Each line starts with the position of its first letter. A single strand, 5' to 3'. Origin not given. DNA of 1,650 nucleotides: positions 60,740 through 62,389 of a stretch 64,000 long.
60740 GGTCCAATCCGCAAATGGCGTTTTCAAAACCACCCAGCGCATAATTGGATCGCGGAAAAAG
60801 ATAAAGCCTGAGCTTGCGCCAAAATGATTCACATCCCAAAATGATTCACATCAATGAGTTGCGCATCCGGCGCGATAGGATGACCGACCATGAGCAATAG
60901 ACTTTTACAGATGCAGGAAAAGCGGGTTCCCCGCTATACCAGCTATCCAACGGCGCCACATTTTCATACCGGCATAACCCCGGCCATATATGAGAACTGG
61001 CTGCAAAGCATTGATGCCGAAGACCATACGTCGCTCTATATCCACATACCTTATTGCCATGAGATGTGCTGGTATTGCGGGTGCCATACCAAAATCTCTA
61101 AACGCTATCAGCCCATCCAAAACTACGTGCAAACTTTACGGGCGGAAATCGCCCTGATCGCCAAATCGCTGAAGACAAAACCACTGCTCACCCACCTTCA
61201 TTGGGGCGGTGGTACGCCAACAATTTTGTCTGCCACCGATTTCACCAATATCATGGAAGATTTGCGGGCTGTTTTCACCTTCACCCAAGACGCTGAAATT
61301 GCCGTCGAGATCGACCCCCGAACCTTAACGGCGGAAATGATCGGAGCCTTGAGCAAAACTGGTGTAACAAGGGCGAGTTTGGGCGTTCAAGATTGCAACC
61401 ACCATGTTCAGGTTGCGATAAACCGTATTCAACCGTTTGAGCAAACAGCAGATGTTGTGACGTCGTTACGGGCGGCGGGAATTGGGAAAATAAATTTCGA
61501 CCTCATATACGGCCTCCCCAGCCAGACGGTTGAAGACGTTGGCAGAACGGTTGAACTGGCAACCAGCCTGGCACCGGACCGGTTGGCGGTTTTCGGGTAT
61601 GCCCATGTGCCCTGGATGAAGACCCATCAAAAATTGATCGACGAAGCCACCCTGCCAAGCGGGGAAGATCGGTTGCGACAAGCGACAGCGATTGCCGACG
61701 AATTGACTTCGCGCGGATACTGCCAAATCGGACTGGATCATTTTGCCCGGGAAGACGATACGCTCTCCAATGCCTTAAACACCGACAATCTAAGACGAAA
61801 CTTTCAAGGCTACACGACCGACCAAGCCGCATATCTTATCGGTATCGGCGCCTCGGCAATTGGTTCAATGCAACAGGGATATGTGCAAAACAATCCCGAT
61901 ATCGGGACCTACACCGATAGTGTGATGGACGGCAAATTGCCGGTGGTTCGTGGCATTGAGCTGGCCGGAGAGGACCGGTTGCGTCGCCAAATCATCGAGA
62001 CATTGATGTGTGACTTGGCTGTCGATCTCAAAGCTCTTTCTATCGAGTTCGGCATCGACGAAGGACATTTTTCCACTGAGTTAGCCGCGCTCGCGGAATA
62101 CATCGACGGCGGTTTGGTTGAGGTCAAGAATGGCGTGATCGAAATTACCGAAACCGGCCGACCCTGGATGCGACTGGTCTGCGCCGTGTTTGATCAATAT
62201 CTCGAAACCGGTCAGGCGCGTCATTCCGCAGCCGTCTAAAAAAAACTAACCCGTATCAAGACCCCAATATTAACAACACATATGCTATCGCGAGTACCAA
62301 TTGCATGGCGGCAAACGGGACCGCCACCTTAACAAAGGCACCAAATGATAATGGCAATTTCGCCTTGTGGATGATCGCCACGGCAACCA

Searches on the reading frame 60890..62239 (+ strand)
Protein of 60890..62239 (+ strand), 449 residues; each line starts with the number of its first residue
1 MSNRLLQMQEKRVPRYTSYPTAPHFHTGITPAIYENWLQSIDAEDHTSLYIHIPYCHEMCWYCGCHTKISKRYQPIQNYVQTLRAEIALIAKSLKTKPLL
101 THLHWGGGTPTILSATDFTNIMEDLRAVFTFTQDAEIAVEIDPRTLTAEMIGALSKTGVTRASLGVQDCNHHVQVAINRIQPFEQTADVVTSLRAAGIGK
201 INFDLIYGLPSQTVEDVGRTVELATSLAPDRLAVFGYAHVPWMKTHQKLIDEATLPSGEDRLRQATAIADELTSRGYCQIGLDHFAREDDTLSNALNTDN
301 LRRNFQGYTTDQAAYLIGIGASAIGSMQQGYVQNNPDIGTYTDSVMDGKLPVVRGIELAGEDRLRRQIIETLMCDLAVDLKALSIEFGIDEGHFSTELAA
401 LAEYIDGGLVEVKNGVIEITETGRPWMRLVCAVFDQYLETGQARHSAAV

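Call 26: search_protein_families(library=pfam, proteins=[window:60890-62239:+], max_evalue=1e-8)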
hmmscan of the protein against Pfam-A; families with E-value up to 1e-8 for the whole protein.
window:60890-62239:+ (449 aa): 1 family
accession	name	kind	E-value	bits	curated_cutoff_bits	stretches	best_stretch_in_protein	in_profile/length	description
PF04055.27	Radical_SAM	-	4.8e-23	82.6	29.5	1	50-224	1-166/166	Radical SAM superfamily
